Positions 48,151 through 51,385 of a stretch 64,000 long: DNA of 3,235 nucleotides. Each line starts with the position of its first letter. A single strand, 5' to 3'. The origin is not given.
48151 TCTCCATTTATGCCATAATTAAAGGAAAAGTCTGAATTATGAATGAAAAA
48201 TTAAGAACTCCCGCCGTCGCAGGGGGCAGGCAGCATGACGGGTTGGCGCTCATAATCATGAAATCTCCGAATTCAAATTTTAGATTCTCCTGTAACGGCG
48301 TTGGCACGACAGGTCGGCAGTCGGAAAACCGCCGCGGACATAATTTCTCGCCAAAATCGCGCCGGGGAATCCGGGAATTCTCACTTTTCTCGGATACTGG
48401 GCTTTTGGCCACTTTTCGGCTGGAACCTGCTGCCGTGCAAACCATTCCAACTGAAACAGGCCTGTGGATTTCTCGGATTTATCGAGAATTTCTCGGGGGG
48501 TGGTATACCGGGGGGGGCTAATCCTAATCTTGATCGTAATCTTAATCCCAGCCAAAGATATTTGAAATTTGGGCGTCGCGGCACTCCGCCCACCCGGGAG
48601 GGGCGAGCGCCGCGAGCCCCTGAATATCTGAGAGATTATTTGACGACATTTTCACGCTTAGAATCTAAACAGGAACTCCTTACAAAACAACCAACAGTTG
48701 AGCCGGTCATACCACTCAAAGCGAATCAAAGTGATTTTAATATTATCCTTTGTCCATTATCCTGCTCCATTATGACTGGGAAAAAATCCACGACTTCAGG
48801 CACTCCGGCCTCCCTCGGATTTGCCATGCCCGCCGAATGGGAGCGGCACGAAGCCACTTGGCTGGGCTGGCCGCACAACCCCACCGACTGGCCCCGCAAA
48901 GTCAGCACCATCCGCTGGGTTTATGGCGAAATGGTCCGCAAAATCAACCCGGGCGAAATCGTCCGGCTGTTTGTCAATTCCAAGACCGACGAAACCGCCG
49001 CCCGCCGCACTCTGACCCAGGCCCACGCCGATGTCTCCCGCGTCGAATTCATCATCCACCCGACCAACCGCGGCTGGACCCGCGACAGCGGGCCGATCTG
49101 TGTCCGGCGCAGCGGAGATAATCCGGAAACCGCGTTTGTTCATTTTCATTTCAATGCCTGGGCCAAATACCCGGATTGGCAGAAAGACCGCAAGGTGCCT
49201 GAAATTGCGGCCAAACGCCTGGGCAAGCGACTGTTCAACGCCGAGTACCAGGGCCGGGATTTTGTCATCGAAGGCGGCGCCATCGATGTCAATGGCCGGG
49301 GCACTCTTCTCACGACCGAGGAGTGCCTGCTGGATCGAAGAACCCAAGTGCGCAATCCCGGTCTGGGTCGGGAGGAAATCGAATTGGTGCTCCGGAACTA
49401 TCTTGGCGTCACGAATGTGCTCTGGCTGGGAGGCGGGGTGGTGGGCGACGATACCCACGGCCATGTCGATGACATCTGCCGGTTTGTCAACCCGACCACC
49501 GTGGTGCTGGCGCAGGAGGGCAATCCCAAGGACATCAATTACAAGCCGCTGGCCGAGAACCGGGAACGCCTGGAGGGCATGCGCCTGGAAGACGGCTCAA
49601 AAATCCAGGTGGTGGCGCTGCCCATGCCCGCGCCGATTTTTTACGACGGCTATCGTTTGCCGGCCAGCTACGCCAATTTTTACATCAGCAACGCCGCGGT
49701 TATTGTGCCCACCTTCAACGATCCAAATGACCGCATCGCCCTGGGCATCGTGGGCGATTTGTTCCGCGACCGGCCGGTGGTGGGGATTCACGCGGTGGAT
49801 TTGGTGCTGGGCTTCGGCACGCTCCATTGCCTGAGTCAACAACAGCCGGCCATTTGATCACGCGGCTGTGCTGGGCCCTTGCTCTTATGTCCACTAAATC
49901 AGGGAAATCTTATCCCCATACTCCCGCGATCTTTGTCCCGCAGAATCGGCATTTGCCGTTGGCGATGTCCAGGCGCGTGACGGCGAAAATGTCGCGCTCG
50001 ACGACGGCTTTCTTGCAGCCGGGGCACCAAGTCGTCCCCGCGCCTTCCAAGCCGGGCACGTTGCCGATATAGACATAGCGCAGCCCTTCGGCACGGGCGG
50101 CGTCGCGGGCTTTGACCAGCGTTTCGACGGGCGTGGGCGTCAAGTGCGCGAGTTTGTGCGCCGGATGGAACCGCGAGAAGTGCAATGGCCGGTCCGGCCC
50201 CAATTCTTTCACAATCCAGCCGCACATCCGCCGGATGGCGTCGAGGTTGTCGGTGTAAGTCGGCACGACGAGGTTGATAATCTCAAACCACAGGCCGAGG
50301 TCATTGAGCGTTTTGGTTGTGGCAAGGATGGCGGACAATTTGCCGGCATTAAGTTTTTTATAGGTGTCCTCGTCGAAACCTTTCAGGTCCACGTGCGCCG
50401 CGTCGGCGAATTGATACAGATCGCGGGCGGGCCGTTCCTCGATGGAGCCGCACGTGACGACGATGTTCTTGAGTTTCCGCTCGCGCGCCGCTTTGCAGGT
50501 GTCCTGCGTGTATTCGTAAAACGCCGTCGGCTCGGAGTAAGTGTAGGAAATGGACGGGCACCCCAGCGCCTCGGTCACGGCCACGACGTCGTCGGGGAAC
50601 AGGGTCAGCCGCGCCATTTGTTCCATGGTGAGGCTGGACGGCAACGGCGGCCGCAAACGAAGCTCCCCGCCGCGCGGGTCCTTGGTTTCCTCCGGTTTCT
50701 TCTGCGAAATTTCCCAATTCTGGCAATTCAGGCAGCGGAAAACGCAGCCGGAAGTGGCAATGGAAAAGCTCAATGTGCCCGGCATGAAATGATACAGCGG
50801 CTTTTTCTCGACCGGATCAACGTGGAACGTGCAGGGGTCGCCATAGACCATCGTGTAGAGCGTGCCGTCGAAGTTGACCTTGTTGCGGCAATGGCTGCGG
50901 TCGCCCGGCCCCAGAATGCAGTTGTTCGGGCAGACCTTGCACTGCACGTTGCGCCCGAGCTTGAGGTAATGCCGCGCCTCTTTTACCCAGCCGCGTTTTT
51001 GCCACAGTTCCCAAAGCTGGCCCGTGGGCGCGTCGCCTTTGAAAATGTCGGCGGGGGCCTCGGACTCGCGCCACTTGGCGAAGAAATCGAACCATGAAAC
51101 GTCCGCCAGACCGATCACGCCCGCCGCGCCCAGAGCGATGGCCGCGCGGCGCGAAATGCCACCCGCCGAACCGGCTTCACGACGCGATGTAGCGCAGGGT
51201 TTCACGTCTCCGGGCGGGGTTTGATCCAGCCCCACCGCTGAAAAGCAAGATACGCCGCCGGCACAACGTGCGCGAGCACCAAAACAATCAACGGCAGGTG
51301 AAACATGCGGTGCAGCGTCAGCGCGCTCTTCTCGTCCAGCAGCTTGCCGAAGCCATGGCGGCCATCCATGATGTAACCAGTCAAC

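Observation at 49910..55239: AMMECR1/Memo/radical-SAM trio interrupted by a polytopic spermidine-synthase-like membrane protein, embedded in a polyamine gene neighbourhood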

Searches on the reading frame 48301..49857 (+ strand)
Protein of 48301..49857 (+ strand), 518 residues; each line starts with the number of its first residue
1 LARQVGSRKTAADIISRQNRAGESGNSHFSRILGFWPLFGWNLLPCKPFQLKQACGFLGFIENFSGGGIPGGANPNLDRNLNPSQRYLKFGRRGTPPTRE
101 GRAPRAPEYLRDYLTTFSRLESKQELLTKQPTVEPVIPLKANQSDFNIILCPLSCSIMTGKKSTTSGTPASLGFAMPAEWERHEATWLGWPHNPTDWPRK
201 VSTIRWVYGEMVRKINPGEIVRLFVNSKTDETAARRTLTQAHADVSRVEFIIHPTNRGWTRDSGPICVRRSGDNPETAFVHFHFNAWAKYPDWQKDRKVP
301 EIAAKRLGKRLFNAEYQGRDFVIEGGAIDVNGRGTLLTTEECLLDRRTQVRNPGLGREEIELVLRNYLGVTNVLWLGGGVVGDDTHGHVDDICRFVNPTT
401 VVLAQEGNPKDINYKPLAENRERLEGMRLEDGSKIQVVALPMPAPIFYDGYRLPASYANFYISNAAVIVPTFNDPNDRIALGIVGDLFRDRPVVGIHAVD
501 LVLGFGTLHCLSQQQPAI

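Call 22: search_protein_families(library=pfam, proteins=[window:48301-49857:+], max_evalue=0.001)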
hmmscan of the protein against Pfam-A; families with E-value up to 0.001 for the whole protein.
window:48301-49857:+ (518 aa): 1 family
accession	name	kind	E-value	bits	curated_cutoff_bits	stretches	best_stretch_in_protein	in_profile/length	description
PF04371.20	PAD_porph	-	1.1e-108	363.8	25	1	176-516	2-321/321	Porphyromonas-type peptidyl-arginine deiminase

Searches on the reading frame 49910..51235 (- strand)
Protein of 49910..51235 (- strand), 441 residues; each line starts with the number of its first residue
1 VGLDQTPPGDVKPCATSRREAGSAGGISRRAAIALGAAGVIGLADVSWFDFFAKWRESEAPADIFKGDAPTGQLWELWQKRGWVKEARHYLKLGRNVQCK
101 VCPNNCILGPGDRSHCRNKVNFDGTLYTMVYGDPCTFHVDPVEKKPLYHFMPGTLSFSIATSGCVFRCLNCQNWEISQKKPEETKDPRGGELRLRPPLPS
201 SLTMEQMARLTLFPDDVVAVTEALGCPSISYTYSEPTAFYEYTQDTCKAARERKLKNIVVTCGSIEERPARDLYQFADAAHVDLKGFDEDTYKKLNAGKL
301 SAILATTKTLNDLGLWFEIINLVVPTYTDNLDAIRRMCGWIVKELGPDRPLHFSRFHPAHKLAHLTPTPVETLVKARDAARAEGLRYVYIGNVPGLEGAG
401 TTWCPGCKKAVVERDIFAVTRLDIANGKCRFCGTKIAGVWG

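Call 7: search_protein_families(library=pfam, proteins=[window:49910-51235:-], max_evalue=0.01)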
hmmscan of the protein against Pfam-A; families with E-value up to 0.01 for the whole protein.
window:49910-51235:- (441 aa): 1 family
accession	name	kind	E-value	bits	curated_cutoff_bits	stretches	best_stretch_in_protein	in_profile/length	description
PF04055.27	Radical_SAM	-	4.9e-12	46.8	29.5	1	160-330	3-157/166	Radical SAM superfamily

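Call 8: search_protein_families(library=ncbifam, proteins=[window:49910-51235:-], max_evalue=0.01)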
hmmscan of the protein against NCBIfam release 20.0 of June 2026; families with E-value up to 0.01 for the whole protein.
window:49910-51235:- (441 aa): 10 families
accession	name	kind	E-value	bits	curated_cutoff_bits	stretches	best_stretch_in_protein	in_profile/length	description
TIGR04337.1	AmmeMemoSam_rS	hypoth_equivalog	3e-96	322.3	220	2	212-440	104-333/349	AmmeMemoRadiSam system radical SAM enzyme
TIGR02493.1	PFLA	equivalog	8.7e-12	44.9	231.75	1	234-339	74-181/235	pyruvate formate-lyase-activating protein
TIGR04041.1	activase_YjjW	hypoth_equivalog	4.2e-11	42.8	250.2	1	240-358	123-240/276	YjjW family glycine radical enzyme activase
TIGR02494.1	PFLE_PFLC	subfamily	5.8e-09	35.6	174.35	1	235-357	133-255/293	glycyl-radical enzyme activating protein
NF048010.1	SfplDhtActHpsHDes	equivalog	3.3e-08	32.7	430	1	234-341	140-249/298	(2S)-3-sulfopropanediol dehydratase activating enzyme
TIGR02495.1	NrdG2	equivalog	3.4e-06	26.5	131.15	1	152-182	14-44/193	anaerobic ribonucleoside-triphosphate reductase activating protein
NF008356.0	PRK11145.1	equivalog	0.00016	21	375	0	240-341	85-188/246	pyruvate formate lyase 1-activating protein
NF043069.1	T4HPD_activ_SAM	equivalog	0.00034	20.1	425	1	232-336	130-234/299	trans-4-hydroxy-L-proline dehydratase activase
TIGR04395.1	cutC_activ_rSAM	equivalog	0.0014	17.9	360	0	233-339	137-243/309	choline TMA-lyase-activating enzyme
NF033717.2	HPDL_rSAM_activ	equivalog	0.0022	17.3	420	0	229-315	134-220/311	4-hydroxyphenylacetate decarboxylase activase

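Call 42: search_dna_similar(query=window:49913-51001:-, collection=plasmids, mode=protein, max_evalue=1e-10, max_rows=30)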
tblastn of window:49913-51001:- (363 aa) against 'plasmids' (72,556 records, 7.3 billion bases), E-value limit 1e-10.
Records with a match: 7; places in all: 7; records where one place covers at least 80% of the query: 6.
Best place of each record, by identity: <60% 7.
By first word of the organism name: Sinorhizobium 2; Ideonella 1; Trichlorobacter 1; Segatella 1; Methylocystis 1; Candidatus 1.
By predicted mobility (MOB-suite, as given by PLSDB): non-mobilizable 6; conjugative 1.
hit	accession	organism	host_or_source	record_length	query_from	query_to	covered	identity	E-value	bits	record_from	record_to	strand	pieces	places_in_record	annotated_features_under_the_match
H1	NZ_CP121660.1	Sinorhizobium terangae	Desmanthus virgatus,cell culture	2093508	11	362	97%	36.7%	3e-64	228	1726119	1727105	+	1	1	none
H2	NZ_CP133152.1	Sinorhizobium chiapasense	Acaciella angustissima,cell culture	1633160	11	362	97%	36.2%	1e-63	226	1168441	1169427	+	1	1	none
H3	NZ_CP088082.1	Ideonella dechloratans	Cell culture,Activated sludge, ...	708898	11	360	96%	36.4%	1e-68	241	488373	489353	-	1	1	amrS: AmmeMemoRadiSam system radical SAM enzyme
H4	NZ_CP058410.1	Trichlorobacter lovleyi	whole genome,river sediment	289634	6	358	97%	35.8%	4e-60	216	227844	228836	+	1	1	amrS: AmmeMemoRadiSam system radical SAM enzyme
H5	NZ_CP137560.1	Segatella hominis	Homo sapiens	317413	1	315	87%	36.5%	6e-66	233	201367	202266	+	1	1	amrS: AmmeMemoRadiSam system radical SAM enzyme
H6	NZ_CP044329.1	Methylocystis rosea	-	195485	19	315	82%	35.6%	1e-52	194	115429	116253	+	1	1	none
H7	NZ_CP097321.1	Candidatus Mycobacterium methanotrophicum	mixed culture,Cave biofilm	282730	11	270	72%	37.5%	4e-44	170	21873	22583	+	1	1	none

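Call 43: get_annotated_region(hit=H3, flank=6000)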
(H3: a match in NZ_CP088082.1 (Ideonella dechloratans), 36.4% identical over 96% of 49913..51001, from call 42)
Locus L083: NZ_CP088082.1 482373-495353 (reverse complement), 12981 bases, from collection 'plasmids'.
description: Ideonella dechloratans strain CCUG 30977 plasmid unnamed1, complete sequence
organism: Ideonella dechloratans (NCBI taxid 36863)
taxonomy: Bacteria; Pseudomonadota; Betaproteobacteria; Burkholderiales; Sphaerotilaceae; Ideonella; Ideonella dechloratans
host: -; source: Cell culture,Activated sludge, wastewater treatment plant; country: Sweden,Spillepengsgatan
typing (MOB-suite, as given by PLSDB): non-mobilizable
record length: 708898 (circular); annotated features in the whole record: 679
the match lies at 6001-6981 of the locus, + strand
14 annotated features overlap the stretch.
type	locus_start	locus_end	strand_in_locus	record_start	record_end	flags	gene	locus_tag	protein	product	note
CDS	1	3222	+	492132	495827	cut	-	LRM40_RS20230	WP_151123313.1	SIR2 family protein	-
CDS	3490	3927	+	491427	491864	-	-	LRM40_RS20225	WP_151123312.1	hypothetical protein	-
CDS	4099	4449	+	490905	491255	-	-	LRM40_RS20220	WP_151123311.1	hypothetical protein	-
CDS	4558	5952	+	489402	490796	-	amrB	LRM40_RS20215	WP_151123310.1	AmmeMemoRadiSam system protein B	-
CDS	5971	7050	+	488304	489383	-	amrS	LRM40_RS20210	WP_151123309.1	AmmeMemoRadiSam system radical SAM enzyme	-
CDS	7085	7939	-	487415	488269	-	-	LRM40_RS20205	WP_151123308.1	sulfite exporter TauE/SafE family protein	GO:0006810 - transport [Evidence IEA]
CDS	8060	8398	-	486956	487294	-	-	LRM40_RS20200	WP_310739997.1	LysR family transcriptional regulator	GO:0006355 - regulation of DNA-templated transcription [Evidence IEA]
CDS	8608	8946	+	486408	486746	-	-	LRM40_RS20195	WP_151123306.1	helix-turn-helix domain-containing protein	-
CDS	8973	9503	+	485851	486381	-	-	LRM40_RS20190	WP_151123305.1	ArsI/CadI family heavy metal resistance metalloenzyme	-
CDS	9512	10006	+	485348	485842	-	-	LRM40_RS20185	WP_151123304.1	arsenate reductase ArsC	-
CDS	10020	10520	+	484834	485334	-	-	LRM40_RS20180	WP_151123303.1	arsenate reductase ArsC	-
CDS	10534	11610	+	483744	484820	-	arsB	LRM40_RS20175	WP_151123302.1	ACR3 family arsenite efflux transporter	-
CDS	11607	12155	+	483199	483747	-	-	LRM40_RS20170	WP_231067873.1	sigma-70 family RNA polymerase sigma factor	GO:0006352 - DNA-templated transcription initiation [Evidence IEA]; GO:0006355 - regulation of DNA-templated ...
CDS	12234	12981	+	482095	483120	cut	-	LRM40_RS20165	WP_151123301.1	permease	-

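Call 44: get_annotated_region(hit=H4, flank=6000)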
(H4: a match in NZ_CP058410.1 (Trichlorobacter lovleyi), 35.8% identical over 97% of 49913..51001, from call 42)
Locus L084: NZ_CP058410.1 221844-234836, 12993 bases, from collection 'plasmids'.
description: Trichlorobacter lovleyi strain IAE plasmid pIAE1, complete sequence
organism: Trichlorobacter lovleyi (NCBI taxid 313985)
taxonomy: Bacteria; Thermodesulfobacteriota; Desulfuromonadia; Geobacterales; Geobacteraceae; Trichlorobacter; Trichlorobacter lovleyi
host: -; source: whole genome,river sediment; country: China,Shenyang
typing (MOB-suite, as given by PLSDB): non-mobilizable; mating-pair formation MPF_T
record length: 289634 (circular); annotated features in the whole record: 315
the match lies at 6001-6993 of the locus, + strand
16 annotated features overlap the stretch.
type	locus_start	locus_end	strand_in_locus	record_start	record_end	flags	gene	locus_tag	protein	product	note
CDS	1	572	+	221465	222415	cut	-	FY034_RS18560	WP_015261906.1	trigger factor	-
CDS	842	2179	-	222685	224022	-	-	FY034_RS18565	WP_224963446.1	transposase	GO:0006313 - DNA transposition [Evidence IEA]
CDS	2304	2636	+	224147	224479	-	-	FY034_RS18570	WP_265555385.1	hypothetical protein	-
CDS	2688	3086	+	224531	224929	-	-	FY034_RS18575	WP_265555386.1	rhodanese-like domain-containing protein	-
CDS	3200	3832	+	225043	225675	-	-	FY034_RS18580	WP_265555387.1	hypothetical protein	-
CDS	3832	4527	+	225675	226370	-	-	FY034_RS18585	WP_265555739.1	VIT family protein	-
CDS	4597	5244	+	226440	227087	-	-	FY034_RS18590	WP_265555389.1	hypothetical protein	-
CDS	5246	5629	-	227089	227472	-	-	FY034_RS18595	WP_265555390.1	co-chaperone GroES family protein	-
CDS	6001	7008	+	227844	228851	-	amrS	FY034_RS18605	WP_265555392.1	AmmeMemoRadiSam system radical SAM enzyme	-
CDS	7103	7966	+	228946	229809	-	-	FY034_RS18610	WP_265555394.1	YicC/YloC family endoribonuclease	-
CDS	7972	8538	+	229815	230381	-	gmk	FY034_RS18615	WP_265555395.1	guanylate kinase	GO:0015949 - nucleobase-containing small molecule interconversion [Evidence IEA]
CDS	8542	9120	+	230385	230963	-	nadD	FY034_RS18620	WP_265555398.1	nicotinate (nicotinamide) nucleotide adenylyltransferase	GO:0009435 - NAD biosynthetic process [Evidence IEA]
CDS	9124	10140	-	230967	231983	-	-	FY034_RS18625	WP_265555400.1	FAD:protein FMN transferase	-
CDS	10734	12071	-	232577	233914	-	-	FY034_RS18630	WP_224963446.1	transposase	GO:0006313 - DNA transposition [Evidence IEA]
CDS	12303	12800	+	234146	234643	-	-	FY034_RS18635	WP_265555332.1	alpha/beta hydrolase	-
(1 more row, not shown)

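Call 45: get_annotated_region(hit=H5, flank=6000)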
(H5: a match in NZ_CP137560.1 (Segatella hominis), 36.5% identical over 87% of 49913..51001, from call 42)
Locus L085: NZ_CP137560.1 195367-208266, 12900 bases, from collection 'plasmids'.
description: Segatella hominis strain HDD12 plasmid unnamed, complete sequence
organism: Segatella hominis (NCBI taxid 2518605)
taxonomy: Bacteria; Bacteroidota; Bacteroidia; Bacteroidales; Prevotellaceae; Segatella; Segatella hominis
host: -; source: Homo sapiens; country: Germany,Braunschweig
typing (MOB-suite, as given by PLSDB): non-mobilizable
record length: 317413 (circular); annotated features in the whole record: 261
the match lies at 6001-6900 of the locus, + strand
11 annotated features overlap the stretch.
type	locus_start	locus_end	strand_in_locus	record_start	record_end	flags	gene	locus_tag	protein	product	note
CDS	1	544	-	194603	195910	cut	-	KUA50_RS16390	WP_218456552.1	hypothetical protein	-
CDS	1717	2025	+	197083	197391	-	-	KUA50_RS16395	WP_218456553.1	helix-turn-helix transcriptional regulator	-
CDS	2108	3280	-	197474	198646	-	-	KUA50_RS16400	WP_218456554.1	RtcB family protein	GO:0006396 - RNA processing [Evidence IEA]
CDS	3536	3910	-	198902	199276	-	-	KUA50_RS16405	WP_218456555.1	hypothetical protein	-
CDS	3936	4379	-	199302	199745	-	-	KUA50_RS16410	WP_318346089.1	hypothetical protein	-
CDS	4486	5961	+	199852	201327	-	amrB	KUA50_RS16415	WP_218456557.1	AmmeMemoRadiSam system protein B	-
CDS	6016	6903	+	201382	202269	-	amrS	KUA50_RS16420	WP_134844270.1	AmmeMemoRadiSam system radical SAM enzyme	-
CDS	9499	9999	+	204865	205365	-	-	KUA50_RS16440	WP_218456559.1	sigma-70 family RNA polymerase sigma factor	GO:0006352 - DNA-templated transcription initiation [Evidence IEA]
CDS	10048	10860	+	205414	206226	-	-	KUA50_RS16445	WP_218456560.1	hypothetical protein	-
CDS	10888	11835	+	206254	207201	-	-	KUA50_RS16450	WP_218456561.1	hypothetical protein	-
CDS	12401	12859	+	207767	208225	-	-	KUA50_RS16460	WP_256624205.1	PaaI family thioesterase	-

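Call 46: get_annotated_region(hit=H1, flank=6000)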
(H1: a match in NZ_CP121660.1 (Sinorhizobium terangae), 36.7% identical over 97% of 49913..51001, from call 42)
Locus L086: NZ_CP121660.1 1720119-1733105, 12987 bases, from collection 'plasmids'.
description: Sinorhizobium terangae strain CB3126 plasmid pCB3126_1, complete sequence
organism: Sinorhizobium terangae (NCBI taxid 110322)
taxonomy: Bacteria; Pseudomonadota; Alphaproteobacteria; Hyphomicrobiales; Rhizobiaceae; Sinorhizobium; Sinorhizobium terangae
host: -; source: Desmanthus virgatus,cell culture; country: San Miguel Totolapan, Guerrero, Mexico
typing (MOB-suite, as given by PLSDB): conjugative; relaxase MOBQ; mating-pair formation MPF_T
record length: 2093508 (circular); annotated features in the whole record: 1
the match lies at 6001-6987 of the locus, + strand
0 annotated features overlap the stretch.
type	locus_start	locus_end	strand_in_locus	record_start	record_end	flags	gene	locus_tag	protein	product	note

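Call 47: get_annotated_region(hit=H6, flank=6000)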
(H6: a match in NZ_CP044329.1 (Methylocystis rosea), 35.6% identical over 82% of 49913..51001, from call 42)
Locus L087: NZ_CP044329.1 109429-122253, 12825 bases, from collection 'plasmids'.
description: Methylocystis rosea strain BRCS1 plasmid unnamed1, complete sequence
organism: Methylocystis rosea (NCBI taxid 173366)
taxonomy: Bacteria; Pseudomonadota; Alphaproteobacteria; Hyphomicrobiales; Methylocystaceae; Methylocystis; Methylocystis rosea
host: -; source: -; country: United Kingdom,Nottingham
typing (MOB-suite, as given by PLSDB): non-mobilizable
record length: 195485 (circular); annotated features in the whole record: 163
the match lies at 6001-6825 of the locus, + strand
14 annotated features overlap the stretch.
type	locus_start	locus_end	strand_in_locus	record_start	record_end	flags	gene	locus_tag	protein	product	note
CDS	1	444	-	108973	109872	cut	-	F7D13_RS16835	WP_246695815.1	relaxase/mobilization nuclease domain-containing protein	-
CDS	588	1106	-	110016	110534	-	mobC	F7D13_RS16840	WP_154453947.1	plasmid mobilization relaxosome protein MobC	-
CDS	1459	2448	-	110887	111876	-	-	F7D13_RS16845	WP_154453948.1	ParB/RepB/Spo0J family partition protein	GO:0007059 - chromosome segregation [Evidence IEA]; GO:0000910 - cytokinesis [Evidence IEA]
CDS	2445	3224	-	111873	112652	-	-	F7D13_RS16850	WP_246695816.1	ParA family protein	-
CDS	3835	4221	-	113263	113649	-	-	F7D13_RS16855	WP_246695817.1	single-stranded DNA-binding protein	-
CDS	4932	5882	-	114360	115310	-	-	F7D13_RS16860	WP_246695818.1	radical SAM protein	-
CDS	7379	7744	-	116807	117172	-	-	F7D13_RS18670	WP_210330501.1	M28 family peptidase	-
CDS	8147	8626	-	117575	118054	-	-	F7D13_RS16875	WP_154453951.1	helix-turn-helix domain-containing protein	-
CDS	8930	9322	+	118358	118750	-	merT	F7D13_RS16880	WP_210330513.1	mercuric ion transporter MerT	-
CDS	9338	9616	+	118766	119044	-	merP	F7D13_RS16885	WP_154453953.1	mercury resistance system periplasmic binding protein MerP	-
CDS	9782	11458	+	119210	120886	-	merA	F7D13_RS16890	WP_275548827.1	mercury(II) reductase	-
CDS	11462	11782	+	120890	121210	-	-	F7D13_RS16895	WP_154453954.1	hypothetical protein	-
CDS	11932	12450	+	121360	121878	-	petA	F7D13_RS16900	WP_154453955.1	ubiquinol-cytochrome c reductase iron-sulfur subunit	GO:0009060 - aerobic respiration [Evidence IEA]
CDS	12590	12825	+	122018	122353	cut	-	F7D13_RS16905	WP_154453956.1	hypothetical protein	-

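Call 48: get_annotated_region(hit=H7, flank=6000)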
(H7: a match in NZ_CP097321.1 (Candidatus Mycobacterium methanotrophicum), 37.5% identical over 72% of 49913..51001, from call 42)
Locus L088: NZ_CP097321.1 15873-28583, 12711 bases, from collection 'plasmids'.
description: Candidatus Mycobacterium methanotrophicum isolate Sulfur Cave plasmid unnamed, complete sequence
organism: Candidatus Mycobacterium methanotrophicum (NCBI taxid 2943498)
taxonomy: Bacteria; Actinomycetota; Actinomycetes; Mycobacteriales; Mycobacteriaceae; Mycobacterium; Candidatus Mycobacterium methanotrophicum
host: -; source: mixed culture,Cave biofilm; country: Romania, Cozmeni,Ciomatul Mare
typing (MOB-suite, as given by PLSDB): non-mobilizable
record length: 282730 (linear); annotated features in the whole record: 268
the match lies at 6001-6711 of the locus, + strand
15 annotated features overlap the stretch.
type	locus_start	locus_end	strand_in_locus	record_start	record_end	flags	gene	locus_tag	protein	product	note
CDS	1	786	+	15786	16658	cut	-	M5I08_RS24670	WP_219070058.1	RAMP superfamily CRISPR-associated protein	-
CDS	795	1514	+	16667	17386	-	-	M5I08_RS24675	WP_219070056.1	hypothetical protein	-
CDS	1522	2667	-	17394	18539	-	-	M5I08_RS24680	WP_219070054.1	RNA-guided endonuclease TnpB family protein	-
CDS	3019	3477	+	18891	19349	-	-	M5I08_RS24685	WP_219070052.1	DUF5709 domain-containing protein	-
CDS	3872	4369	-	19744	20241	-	-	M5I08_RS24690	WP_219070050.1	adenosine-specific kinase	-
CDS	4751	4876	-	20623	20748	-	-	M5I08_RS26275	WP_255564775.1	hypothetical protein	-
CDS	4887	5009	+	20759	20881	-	-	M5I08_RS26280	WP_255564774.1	hypothetical protein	-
CDS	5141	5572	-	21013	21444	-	-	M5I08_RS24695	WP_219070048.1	DUF2267 domain-containing protein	-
CDS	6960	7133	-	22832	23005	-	-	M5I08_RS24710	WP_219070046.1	hypothetical protein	-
CDS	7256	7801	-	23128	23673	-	-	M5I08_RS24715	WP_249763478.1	DUF4352 domain-containing protein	-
CDS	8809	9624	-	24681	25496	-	-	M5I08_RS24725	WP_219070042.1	hypothetical protein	-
CDS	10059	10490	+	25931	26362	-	-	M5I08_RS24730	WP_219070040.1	hypothetical protein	-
CDS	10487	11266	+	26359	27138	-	-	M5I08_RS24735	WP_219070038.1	hypothetical protein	-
CDS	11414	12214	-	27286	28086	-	-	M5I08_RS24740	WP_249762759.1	transposase family protein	-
CDS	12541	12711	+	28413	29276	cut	-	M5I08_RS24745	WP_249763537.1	IS3 family transposase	-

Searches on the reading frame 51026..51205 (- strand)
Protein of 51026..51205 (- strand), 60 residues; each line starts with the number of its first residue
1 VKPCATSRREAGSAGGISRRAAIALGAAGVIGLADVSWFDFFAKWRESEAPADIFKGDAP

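Call 92: search_protein_families(library=pfam, proteins=[window:51026-51205:-], max_evalue=10)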
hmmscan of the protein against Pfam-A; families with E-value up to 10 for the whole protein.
seq(60 aa): 0 families

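Call 93: search_protein_families(library=ncbifam, proteins=[window:51026-51205:-], max_evalue=10)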
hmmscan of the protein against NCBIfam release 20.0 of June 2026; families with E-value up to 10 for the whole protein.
seq(60 aa): 0 families
